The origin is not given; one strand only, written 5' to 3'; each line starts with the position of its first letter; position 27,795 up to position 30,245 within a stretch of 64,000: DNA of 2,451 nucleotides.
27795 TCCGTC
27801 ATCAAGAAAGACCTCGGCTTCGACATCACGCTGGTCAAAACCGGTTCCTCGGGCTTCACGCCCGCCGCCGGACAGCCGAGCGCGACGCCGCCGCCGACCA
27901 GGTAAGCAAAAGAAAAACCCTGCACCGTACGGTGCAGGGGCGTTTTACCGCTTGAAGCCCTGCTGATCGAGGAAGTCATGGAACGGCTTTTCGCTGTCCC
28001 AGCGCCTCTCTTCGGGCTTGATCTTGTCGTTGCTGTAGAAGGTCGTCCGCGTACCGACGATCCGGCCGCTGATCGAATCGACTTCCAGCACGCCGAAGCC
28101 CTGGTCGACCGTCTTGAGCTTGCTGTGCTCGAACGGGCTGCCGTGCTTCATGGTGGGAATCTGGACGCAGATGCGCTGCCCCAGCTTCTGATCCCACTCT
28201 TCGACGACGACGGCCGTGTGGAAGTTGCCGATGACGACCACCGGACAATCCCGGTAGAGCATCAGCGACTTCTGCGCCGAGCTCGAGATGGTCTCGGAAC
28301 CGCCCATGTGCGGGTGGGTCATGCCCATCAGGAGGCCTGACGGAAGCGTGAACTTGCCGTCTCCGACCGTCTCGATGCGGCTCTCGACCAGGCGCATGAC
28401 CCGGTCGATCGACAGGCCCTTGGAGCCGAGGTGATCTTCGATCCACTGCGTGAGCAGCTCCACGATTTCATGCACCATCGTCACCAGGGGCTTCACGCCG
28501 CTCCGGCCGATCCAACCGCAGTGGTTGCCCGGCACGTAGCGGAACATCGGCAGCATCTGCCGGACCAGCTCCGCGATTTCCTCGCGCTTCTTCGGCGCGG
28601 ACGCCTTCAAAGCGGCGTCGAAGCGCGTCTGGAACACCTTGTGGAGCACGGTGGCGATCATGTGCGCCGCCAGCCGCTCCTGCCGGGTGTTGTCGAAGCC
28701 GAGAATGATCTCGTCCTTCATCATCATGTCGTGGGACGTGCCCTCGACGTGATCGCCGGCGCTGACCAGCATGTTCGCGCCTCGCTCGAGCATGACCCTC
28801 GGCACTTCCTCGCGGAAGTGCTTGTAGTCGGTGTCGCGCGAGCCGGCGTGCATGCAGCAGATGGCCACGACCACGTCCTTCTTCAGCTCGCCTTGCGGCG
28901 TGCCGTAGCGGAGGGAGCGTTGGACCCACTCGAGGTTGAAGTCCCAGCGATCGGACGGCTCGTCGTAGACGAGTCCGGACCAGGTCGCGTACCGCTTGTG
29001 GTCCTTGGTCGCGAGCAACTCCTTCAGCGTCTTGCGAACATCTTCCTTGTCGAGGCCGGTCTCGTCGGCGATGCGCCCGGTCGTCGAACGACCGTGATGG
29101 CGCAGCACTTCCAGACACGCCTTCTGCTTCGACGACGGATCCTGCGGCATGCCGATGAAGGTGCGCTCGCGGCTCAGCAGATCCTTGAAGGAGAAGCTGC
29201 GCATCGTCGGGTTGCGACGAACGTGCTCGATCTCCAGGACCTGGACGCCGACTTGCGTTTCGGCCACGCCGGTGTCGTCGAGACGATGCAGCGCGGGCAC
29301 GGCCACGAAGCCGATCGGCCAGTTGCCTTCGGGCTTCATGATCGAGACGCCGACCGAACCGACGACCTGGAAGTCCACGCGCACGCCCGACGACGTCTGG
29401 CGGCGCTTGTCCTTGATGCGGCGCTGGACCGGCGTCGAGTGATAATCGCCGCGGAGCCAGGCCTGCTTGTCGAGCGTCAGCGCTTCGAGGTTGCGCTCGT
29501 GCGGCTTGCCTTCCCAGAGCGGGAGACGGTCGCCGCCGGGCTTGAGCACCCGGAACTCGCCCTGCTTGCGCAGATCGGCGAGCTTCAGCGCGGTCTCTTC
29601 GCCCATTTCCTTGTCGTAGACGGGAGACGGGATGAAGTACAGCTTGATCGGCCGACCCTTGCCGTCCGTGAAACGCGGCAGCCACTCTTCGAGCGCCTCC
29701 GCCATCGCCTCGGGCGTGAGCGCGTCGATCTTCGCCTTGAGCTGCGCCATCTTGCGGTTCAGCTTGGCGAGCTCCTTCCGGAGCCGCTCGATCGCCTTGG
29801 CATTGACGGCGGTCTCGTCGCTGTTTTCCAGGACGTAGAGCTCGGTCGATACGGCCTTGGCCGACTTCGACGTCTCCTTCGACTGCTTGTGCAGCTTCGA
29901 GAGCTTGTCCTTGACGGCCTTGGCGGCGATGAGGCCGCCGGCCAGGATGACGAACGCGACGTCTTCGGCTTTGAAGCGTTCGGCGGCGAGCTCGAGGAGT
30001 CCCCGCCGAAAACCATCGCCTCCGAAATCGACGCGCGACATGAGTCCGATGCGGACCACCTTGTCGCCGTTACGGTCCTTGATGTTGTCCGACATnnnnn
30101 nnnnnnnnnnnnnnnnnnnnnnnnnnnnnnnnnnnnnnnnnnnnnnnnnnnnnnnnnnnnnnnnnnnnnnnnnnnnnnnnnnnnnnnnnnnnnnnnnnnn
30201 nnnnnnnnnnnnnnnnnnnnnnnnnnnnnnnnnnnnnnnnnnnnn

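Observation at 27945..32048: Unassigned three-gene nucleotide-phosphate module: CYTH protein, divergent DHH/DHHA1 phosphoesterase, and a 716-aa winged-helix + degenerate metallophosphoesterase protein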

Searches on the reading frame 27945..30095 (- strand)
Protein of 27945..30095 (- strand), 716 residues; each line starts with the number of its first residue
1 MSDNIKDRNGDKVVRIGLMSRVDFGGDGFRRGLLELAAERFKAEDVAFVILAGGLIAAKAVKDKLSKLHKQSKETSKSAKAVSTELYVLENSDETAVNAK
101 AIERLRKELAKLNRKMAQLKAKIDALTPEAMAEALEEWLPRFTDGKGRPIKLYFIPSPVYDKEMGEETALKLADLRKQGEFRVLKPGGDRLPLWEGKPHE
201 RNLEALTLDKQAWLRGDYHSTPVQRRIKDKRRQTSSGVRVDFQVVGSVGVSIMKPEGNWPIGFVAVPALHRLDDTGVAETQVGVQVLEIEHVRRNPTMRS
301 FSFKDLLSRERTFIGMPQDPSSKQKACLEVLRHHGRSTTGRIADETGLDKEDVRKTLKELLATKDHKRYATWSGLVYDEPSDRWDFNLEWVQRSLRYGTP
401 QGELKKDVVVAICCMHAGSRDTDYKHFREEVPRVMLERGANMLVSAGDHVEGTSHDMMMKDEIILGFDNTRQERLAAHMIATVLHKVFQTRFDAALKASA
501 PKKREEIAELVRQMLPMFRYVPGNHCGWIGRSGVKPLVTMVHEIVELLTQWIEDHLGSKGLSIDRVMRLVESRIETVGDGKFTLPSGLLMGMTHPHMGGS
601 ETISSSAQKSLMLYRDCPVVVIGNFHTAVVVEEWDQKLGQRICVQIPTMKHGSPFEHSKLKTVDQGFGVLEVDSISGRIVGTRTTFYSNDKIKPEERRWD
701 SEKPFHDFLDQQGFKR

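Call 3: search_protein_families(library=pfam, proteins=[window:27945-30095:-], max_evalue=1)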
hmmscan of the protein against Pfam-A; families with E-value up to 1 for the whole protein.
window:27945-30095:- (716 aa): 13 families
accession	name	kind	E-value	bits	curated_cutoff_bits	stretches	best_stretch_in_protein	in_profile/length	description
PF07956.16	DUF1690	-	0.0073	17.2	29.7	1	60-149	38-125/139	Protein of Unknown function (DUF1690)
PF08702.15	Fib_alpha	-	0.042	14.5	29.9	1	59-127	59-129/143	Fibrinogen alpha/beta chain family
PF12802.13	MarR_2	-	0.079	13.6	27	1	324-362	7-46/61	MarR family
PF23991.1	DUF7310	-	0.12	13.3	40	1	90-126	20-56/83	Coiled-coil region of unknown function (DUF7310)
PF04977.20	DivIC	-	0.14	12.4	28.9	1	102-127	26-51/80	Septum formation initiator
PF18904.5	DUF5660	-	0.16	12.6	24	1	99-134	7-42/109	Domain of unknown function (DUF5660)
PF13404.12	HTH_AsnC-type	-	0.18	12.1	27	1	328-360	9-41/42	AsnC-type helix-turn-helix domain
PF05121.17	GvpK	-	0.25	11.9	25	0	92-131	36-74/85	Gas vesicle protein K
PF02346.21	Vac_Fusion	-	0.3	11.2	24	0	97-126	25-54/56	Chordopoxvirus multifunctional envelope protein A27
PF08614.16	ATG16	-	0.32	11.6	33.7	1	61-125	86-148/200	Autophagy protein 16 (ATG16)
PF14394.12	DUF4423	-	0.34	11.1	30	0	336-365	36-65/165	Domain of unknown function (DUF4423)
PF11932.13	DUF3450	-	0.37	10.5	32.6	1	50-127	3-78/241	Protein of unknown function (DUF3450)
PF08496.15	Peptidase_S49_N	-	0.78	10.2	27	1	56-110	62-114/147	Peptidase family S49 N-terminal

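Call 4: search_protein_families(library=padloc, proteins=[window:27945-30095:-], max_evalue=1)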
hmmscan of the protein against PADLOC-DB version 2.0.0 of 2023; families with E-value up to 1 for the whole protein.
window:27945-30095:- (716 aa): 3 families
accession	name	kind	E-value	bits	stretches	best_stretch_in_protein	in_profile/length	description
PDLC02740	PbeC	-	0.057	10.2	1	58-128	380-450/648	PbeC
PDLC03859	LmuB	-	0.061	10.5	1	67-137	399-481/611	-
PDLC00519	JetC1|JetC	-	0.072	9.2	1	59-128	237-305/1097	DUF3584 domain; MukB-like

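Call 5: search_protein_families(library=ncbifam, proteins=[window:27945-30095:-], max_evalue=1)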
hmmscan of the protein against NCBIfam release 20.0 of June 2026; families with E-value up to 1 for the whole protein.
window:27945-30095:- (716 aa): 12 families
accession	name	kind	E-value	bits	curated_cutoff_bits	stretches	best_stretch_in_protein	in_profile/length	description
TIGR04211.1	SH3_and_anchor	equivalog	0.0063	16.1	65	1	60-128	91-160/198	TIGR04211 family SH3 domain-containing protein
NF008438.0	PRK11281.1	equivalog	0.015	13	991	1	55-131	35-111/1113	mechanosensitive channel MscK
NF003413.0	PRK04778.1-7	equivalog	0.022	13.1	556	1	54-125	299-371/564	septation ring formation regulator EzrA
TIGR03495.1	phage_LysB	equivalog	0.052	13.8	92.75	1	48-138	4-97/135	Rz-like lysis system protein LysB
NF045487.1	ASRP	equivalog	0.054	12.1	300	1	62-127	375-442/593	archaea-specific SMC-related protein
NF004434.0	PRK05771.3-3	equivalog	0.11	11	777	1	62-132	191-253/686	V-type ATP synthase subunit I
TIGR00464.1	gltX_bact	equivalog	0.15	10.9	289.95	0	589-641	195-245/470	glutamate--tRNA ligase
NF053524.1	thylo_ssl2009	equivalog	0.16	12.7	58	1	52-126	21-81/90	ssl2009 family thylakoid membrane protein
TIGR00512.1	salvage_mtnA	equivalog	0.32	9.9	279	1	65-125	58-118/335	S-methyl-5-thioribose-1-phosphate isomerase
NF041454.1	FspA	equivalog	0.34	11.4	120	1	71-136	42-106/138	flagellum-secreted nonflagellar protein FspA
NF004326.0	PRK05720.1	subfamily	0.44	9.3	271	1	65-123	68-125/358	s-methyl-5-thioribose-1-phosphate isomerase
NF052320.1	Cbp1_fam_LP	subfamily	0.79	9.2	90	0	60-128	99-165/286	Cbp1 family collagen-binding glycoprotein adhesin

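Call 6: find_homologous_proteins(query=window:27945-30095:-)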
Query window:27945-30095:- (716 aa): 30 proteins with E <= 0.001 among 8000 candidates.
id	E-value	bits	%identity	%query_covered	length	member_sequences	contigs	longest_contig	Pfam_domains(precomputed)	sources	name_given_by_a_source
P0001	0.0e+0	1635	100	100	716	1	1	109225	-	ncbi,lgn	-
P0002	0.0e+0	1284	78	100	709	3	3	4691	-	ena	-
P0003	0.0e+0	1263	77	100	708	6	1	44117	-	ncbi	-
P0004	0.0e+0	1084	67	100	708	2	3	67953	-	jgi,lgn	-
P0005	0.0e+0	1079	68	98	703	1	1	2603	-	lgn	-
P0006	0.0e+0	1079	66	98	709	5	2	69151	-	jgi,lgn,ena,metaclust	metaclust:\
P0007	0.0e+0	1069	67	98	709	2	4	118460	-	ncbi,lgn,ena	ncbi:MAG: hypothetical protein AAB554_04700 [Patescibacteria group bacterium]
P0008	0.0e+0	1059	67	98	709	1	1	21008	-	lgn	-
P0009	0.0e+0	1059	67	98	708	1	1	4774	-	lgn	-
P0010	0.0e+0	1056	66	100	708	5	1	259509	PF12802.14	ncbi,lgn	-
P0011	0.0e+0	1052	66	98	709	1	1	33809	-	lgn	-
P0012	0.0e+0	1012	63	99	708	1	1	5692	-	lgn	-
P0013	1.3e-284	964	61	99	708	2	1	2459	-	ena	-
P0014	1.7e-278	944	61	98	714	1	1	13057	-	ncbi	-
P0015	4.9e-276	936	63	92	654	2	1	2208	-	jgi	jgi:predicted phosphodiesterase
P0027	5.1e-133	463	38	99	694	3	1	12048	-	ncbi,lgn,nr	ncbi:hypothetical protein HY633_02110 [Candidatus Uhrbacteria bacterium]|nr:hypothetical protein [Ca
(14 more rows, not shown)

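Call 11: find_related_loci(query=A1, collection=genome_contigs, flank=10000)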
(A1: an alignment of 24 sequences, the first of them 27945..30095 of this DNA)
Query A1 (716 aa) in genome_contigs; peptide patterns used: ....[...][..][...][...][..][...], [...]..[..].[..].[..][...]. (x = any residue, [..] = any of these).
58 stretches matched a pattern; 33 encode a relative of the query (tblastn E <= 1e-3); 33 distinct loci.
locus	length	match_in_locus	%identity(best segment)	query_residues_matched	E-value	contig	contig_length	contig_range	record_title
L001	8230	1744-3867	77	1-715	0e+0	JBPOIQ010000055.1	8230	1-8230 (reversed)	MAG: Minisyncoccota bacterium isolate MAG_380 c_000000562160, whole genome shotgun sequence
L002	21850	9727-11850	77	1-715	0e+0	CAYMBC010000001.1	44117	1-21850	MAG TPA_asm: uncultured Gammaproteobacteria bacterium isolate SRP300315_co1_28 genome assembly, contig: NODE_438_length_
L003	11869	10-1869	81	97-716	0e+0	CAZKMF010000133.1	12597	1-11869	MAG TPA_asm: uncultured Gammaproteobacteria bacterium isolate SRP135725_co2_84 genome assembly, contig: k141_5453861, wh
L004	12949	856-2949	67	12-716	0e+0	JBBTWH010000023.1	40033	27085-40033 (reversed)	MAG: Patescibacteria group bacterium isolate H41-bin254_1 H41_bin254_1_000000000023, whole genome shotgun sequence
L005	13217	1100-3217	66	4-716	0e+0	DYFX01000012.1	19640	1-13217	MAG TPA_asm: Candidatus Paceibacter sp. isolate BE2011_4_66_9 Afr_mines_BE2011_821_length_19640_cov_3_393311, whole geno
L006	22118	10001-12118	66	4-716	0e+0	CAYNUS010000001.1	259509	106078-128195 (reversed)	MAG TPA_asm: uncultured Gammaproteobacteria bacterium isolate SRP239054_co1_192 genome assembly, contig: NODE_19_length_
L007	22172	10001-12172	46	5-714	0e+0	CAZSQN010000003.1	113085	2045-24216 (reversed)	MAG TPA_asm: uncultured Gammaproteobacteria bacterium isolate binchicken_co125_790 genome assembly, contig: NODE_364_len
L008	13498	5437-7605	46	8-714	0e+0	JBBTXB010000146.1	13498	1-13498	MAG: Patescibacteria group bacterium isolate H14-bin029_1 H14_bin029_1_000000000146, whole genome shotgun sequence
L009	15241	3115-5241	42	11-716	1e-166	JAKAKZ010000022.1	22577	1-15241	MAG: bacterium isolate WY5.bin104 NODE_3531_length_22577_cov_1.874254, whole genome shotgun sequence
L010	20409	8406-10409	41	13-693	2e-154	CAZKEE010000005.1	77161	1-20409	MAG TPA_asm: uncultured Gammaproteobacteria bacterium isolate binchicken_co185_197 genome assembly, contig: NODE_438_len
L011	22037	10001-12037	39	11-695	2e-149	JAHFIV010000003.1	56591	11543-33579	MAG: bacterium isolate nzgw370 NODE_263_length_56592_cov_3.198792, whole genome shotgun sequence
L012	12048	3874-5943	38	9-716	2e-138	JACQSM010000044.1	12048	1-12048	MAG: Candidatus Uhrbacteria bacterium isolate NC_groundwater_1385_Ag_S-0.2um_61_26 S_p2_S4_coassembly_k141_1486220, whol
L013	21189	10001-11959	38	15-691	1e-134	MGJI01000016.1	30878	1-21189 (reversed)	MAG: Candidatus Yanofskybacteria bacterium RIFCSPHIGHO2_01_FULL_44_17 rifcsphigho2_01_scaffold_2547, whole genome shotgu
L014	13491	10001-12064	38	12-694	2e-133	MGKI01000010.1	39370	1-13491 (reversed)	MAG: Candidatus Yanofskybacteria bacterium RIFCSPLOWO2_01_FULL_42_49 rifcsplowo2_01_scaffold_5210, whole genome shotgun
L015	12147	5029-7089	38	12-694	1e-132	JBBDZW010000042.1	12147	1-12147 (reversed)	MAG: Candidatus Paceibacterota bacterium isolate LejiaD_43_13 Lejia_D_8097_length_12147_cov_7, whole genome shotgun sequ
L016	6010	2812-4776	37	9-694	4e-133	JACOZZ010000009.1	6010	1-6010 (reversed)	MAG: Candidatus Yanofskybacteria bacterium isolate NC_groundwater_218_Ag_S-0.1um_43_10 S4_GD2017_2_S1_scaffold_9655, who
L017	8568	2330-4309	37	12-694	9e-131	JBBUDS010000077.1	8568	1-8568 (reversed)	MAG: Patescibacteria group bacterium isolate H41-bin092_1 H41_bin092_1_000000000077, whole genome shotgun sequence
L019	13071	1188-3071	38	14-690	7e-128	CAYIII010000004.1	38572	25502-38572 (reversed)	MAG TPA_asm: uncultured Candidatus Saccharibacteria bacterium isolate ERP119705_co24_1051 genome assembly, contig: NODE_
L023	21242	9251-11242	34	12-686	2e-118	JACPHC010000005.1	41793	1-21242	MAG: Parcubacteria group bacterium isolate NC_groundwater_404_Ag_B-0.1um_40_17 GD18-4_B1_scaffold_725914, whole genome s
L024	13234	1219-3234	34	14-692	3e-110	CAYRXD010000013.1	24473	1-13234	MAG TPA_asm: uncultured Candidatus Saccharibacteria bacterium isolate binchicken_co125_168 genome assembly, contig: NODE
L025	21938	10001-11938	31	12-689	3e-103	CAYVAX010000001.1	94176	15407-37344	MAG TPA_asm: uncultured Candidatus Saccharibacteria bacterium isolate binchicken_co17_257 genome assembly, contig: NODE_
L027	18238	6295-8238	33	15-687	2e-106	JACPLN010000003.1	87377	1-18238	MAG: Candidatus Nealsonbacteria bacterium isolate NC_groundwater_522_Ag_S-0.1um_41_12 S35_SO-1_scaffold_143117, whole ge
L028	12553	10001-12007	33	1-694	1e-105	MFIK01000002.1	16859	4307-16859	MAG: Candidatus Giovannonibacteria bacterium RIFCSPLOWO2_02_FULL_43_54 rifcsplowo2_02_scaffold_11143, whole genome shotg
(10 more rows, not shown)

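Call 23: predict_structure(alignment_id=A1)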
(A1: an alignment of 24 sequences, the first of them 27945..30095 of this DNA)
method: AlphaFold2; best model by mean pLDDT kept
length: 716 residues; sequences in the alignment: 24
mean_pLDDT: 90.0   pTM: 0.87
mean pLDDT of the five models: 90.0, 89.9, 89.0, 88.6, 87.3
residues with pLDDT >= 90: 507; 70-90: 173; 50-70: 28; < 50: 8
segments of 3 or more residues with pLDDT < 50: 1-7
pLDDT, mean of each block of 10 residues (from residue 1): 41 92 93 96 96 94 94 93 90 76 90 92 94 95 93 95 95 88 94 88 93 74 92 83 94 92 95 70 96 91 92 88 94 93 95 92 64 87 92 88 95 93 94 97 95 85 88 96 98 92 89 96 89 89 97 96 93 93 96 76 88 96 89 93 95 82 91 95 94 85 85 82
secondary structure, 60 per line:
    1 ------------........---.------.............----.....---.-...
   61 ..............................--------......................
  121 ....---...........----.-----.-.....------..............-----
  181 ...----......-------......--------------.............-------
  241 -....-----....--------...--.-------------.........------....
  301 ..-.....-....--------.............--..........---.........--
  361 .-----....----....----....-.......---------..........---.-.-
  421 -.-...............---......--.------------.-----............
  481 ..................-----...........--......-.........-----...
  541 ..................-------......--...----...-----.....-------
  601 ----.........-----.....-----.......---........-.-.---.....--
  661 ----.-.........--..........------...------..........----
elements in order (helices of 4 or more, strands of 3 or more residues): E13-20 H31-43 E48-52 H58-90 H99-124 H128-138 E151-155 H162-175 E181-183 E188-193 E201-206 H221-233 E242-245 E251-254 E263-265 E282-290 E297-302 H304-308 H310-313 H322-334 H339-346 H350-358 H367-370 E375-378 E383-386 H388-394 E404-413 H424-438 E442-447 H469-498 H504-514 E517-522 H524-532 H538-558 H566-571 E574-576 E581-583 E589-593 H605-613 E619-623 E629-635 E639-646 H654-658 E667-675 E678-687 H703-712

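Call 29: fold_search(model_id=the predicted structure, library=pdb)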
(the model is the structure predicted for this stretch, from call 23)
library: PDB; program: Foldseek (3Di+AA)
matches with E <= 10: 1007; with E <= 0.001: 46
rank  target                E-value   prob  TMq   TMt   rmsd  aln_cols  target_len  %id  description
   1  9f2a_A                1.6e-07  1.00  0.24  0.37   6.1       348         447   13  Pyrococcus abyssi PolD in complex with Rpa2 winged-helix domain class 2 (composite map) (released 2024-12-04)
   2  9f29_A                2.2e-07  1.00  0.25  0.38   5.9       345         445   13  Pyrococcus abyssi PolD in complex with Rpa2 winged-helix domain class 1 (composite map) (released 2024-12-04)
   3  8ppt_A                6.2e-07  1.00  0.25  0.38   5.8       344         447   13  Pyrococcus abyssi DNA polymerase D (PolD) in its editing mode bound to a primer/template substrate containing a mismat (released 2023-12-20)
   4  6t8h_A                2.0e-06  1.00  0.25  0.41   5.8       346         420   12  Cryo-EM structure of the DNA-bound PolD-PCNA processive complex from P. abyssi (released 2020-03-04)
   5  9q9j_D                2.1e-06  1.00  0.21  0.30  29.2       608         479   11  Cryo-EM structure of human Mre11-Rad50-Nbs1 (MRN) complex bound to DNA and telomeric factor TRF2 fragment (438-542) (released 2025-10-01)
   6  9q9h_E                2.6e-06  1.00  0.21  0.30  28.2       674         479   10  Cryo-EM structure of human Mre11-Rad50 complex bound to DNA (released 2025-10-01)
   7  9q9m_D                3.4e-06  1.00  0.21  0.30  28.6       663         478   10  Cryo-EM structure of human Mre11-Rad50-Nbs1 (MRN) complex bound to DNA and telomeric factor TRF2 (released 2025-10-01)
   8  5ihe_A                5.8e-06  1.00  0.24  0.37   5.8       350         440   13  D-family DNA polymerase - DP1 subunit (3'-5' proof-reading exonuclease) (released 2016-08-31)
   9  6hmf_A                5.8e-06  1.00  0.24  0.37   5.8       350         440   12  D-family DNA polymerase - DP1 subunit (3'-5' proof-reading exonuclease) H451 proof-reading deficient variant (released 2019-01-30)
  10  6hmf_B                8.8e-06  1.00  0.21  0.32  13.7       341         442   13  D-family DNA polymerase - DP1 subunit (3'-5' proof-reading exonuclease) H451 proof-reading deficient variant (released 2019-01-30)
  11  9a6c_B                8.8e-06  0.98  0.16  0.23  24.8       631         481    9  Integrative model of YYDD-YYDB by crosslinking MS and deep learning (released 2024-09-18)
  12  6hms_A                1.1e-05  1.00  0.23  0.39  10.9       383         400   11  Cryo-EM map of DNA polymerase D from Pyrococcus abyssi in complex with DNA (released 2019-01-30)
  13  3t1i_C                1.4e-05  1.00  0.21  0.37  13.2       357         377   11  Crystal Structure of Human Mre11: Understanding Tumorigenic Mutations (released 2011-11-30)
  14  5ihe_B                1.5e-05  1.00  0.21  0.32  13.7       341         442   14  D-family DNA polymerase - DP1 subunit (3'-5' proof-reading exonuclease) (released 2016-08-31)
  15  9bi5_A                1.7e-05  1.00  0.21  0.34  17.2       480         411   10  Apo form Mre11-Rad50 complex (released 2025-08-06)
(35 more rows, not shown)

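Call 33: search_protein_representatives(alignment_id=A1)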
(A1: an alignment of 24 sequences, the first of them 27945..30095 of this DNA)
Query: 24 sequences, 710 profile positions. Proteins with E-value up to 0.001 (for the whole library): 209; up to 1e-10: 178; up to 1e-30: 146. The best 150 are listed.
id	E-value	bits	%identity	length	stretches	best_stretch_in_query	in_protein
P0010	0.0e+00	1149.2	-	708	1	3-708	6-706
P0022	1.8e-296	1001.6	-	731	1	3-706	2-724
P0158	2.4e-290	981.3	-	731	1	3-709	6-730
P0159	1.1e-276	936.3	-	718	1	4-709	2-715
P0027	6.8e-274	927.0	-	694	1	4-709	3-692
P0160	7.5e-266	900.4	-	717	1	3-708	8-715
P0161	2.2e-241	819.5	-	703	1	4-708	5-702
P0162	6.9e-239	811.2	-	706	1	5-709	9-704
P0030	6.9e-238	807.9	-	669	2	122-709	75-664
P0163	8.6e-238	807.6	-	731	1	5-708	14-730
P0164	8.7e-234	794.4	-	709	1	6-704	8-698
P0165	4.9e-228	775.4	-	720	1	4-709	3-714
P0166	6.4e-228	775.0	-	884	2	56-709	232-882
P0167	3.7e-216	736.1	-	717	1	4-708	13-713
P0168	6.9e-212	722.0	-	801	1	4-689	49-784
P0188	2.7e-177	607.7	-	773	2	121-686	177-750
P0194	7.9e-172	589.6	-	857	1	10-706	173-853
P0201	8.5e-164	563.0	-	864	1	7-694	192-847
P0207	2.8e-160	551.4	-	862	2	121-681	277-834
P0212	6.5e-155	533.7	-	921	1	5-708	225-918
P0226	1.7e-148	512.4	-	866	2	121-704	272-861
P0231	1.1e-144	499.8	-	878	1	5-685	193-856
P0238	3.3e-137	475.1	-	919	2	108-709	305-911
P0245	6.6e-128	444.4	-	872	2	109-686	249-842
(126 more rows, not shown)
